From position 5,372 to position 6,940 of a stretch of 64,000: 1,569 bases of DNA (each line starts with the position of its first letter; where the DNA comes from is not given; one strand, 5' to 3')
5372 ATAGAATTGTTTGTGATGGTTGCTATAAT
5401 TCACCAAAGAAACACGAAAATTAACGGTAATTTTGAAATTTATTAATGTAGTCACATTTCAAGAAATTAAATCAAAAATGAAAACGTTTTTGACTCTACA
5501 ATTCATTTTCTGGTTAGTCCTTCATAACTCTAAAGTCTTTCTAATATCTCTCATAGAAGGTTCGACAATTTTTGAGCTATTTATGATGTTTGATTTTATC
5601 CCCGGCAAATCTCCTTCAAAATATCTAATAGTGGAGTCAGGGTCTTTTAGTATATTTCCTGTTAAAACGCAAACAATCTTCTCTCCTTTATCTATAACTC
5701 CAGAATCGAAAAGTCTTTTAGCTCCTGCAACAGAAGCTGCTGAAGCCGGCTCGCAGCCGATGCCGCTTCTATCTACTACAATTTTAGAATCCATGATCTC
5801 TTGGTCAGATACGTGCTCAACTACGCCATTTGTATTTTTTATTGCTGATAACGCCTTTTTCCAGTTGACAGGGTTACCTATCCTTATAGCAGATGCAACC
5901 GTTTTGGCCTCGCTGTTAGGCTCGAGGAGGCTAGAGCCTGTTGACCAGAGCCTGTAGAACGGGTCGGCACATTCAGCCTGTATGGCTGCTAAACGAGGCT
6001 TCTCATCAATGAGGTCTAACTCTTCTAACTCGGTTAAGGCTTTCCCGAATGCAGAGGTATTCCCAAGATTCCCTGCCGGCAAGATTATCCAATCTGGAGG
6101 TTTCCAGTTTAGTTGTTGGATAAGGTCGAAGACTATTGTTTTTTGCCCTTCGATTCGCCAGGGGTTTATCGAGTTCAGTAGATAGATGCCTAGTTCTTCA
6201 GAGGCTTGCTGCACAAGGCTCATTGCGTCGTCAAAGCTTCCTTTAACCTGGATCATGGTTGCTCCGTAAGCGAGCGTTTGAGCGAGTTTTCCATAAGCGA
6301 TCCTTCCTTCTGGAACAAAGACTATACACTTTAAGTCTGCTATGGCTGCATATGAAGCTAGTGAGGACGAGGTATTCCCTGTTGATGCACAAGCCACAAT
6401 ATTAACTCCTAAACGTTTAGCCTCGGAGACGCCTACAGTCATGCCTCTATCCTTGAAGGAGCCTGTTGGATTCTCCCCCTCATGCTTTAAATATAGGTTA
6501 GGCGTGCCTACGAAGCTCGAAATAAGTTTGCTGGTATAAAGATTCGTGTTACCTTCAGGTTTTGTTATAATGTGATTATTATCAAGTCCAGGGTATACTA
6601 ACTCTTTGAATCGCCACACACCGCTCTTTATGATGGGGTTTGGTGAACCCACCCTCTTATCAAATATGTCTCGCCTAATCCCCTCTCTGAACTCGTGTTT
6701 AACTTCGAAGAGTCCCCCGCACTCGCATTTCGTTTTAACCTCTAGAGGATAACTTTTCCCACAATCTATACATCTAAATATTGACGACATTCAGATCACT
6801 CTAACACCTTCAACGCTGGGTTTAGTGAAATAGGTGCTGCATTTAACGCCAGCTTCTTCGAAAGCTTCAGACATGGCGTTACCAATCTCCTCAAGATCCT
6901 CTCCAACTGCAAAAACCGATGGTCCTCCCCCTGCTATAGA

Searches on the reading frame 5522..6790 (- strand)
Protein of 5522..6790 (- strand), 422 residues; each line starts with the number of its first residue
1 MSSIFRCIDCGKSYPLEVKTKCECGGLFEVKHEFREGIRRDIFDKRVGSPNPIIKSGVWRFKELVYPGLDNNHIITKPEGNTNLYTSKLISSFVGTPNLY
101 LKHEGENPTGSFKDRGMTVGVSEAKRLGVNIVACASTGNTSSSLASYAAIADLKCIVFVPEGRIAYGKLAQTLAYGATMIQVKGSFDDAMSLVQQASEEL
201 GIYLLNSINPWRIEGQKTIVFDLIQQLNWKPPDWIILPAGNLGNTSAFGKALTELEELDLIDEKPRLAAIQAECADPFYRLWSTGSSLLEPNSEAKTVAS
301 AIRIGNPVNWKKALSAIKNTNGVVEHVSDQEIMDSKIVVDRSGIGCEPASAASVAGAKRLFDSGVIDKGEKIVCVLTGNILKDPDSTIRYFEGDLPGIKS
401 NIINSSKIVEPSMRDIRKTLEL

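Call 75: search_protein_families(library=pfam, proteins=[window:5522-6790:-], max_evalue=0.001)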
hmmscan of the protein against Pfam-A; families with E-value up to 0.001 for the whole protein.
window:5522-6790:- (422 aa): 1 family
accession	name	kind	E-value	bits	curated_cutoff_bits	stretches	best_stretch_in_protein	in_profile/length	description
PF00291.31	PALP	-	4.1e-66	223.7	35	1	75-378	1-295/295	Pyridoxal-phosphate dependent enzyme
